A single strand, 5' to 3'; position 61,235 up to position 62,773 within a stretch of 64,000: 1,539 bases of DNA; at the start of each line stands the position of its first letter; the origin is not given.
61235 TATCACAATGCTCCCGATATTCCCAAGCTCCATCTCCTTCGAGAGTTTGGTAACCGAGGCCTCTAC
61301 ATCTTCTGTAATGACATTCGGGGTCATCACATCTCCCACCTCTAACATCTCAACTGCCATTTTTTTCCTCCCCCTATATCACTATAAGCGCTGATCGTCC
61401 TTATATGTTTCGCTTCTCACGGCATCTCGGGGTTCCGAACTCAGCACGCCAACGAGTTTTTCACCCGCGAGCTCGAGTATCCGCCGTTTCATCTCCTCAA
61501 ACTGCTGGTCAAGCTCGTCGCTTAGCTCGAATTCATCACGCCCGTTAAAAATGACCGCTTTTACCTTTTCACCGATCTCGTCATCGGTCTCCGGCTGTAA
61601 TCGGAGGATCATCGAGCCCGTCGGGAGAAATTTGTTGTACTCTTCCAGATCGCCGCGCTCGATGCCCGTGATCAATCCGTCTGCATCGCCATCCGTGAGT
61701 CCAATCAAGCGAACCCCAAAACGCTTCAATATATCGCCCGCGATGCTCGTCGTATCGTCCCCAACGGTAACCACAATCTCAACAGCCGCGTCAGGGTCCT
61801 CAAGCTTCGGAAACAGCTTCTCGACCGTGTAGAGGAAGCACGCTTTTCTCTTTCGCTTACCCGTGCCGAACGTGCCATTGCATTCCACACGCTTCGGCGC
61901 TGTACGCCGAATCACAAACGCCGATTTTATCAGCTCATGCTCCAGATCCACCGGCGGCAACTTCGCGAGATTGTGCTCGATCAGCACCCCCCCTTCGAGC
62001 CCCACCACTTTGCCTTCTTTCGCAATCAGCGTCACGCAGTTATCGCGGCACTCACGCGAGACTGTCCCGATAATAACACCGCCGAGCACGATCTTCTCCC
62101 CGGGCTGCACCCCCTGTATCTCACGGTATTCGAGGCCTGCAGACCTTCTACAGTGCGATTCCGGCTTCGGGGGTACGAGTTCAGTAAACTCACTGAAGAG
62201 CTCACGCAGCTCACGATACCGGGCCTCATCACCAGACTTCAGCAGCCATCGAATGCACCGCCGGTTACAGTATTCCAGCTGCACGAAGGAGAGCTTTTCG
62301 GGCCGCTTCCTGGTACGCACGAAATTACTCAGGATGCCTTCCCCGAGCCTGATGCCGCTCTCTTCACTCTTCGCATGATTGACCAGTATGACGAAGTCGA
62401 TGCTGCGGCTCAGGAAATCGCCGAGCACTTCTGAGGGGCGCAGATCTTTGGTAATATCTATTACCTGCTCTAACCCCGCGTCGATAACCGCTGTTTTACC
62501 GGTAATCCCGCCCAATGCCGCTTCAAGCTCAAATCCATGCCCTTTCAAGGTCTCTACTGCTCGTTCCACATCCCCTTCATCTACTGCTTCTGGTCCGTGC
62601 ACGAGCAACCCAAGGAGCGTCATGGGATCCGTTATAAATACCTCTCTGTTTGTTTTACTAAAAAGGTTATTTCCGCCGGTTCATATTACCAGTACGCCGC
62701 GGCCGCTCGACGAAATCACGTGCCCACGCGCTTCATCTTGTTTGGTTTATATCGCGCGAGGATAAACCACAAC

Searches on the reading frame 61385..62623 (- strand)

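Call 93: search_protein_families(library=pfam, proteins=[window:61385-62623:-], max_evalue=0.001)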
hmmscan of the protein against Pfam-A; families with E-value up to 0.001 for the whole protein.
window:61385-62623:- (413 aa): 1 family
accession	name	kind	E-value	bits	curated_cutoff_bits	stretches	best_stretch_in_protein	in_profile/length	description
PF09890.14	DUF2117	-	3.1e-81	273.3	25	1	6-361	1-324/325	Uncharacterized protein conserved in archaea (DUF2117)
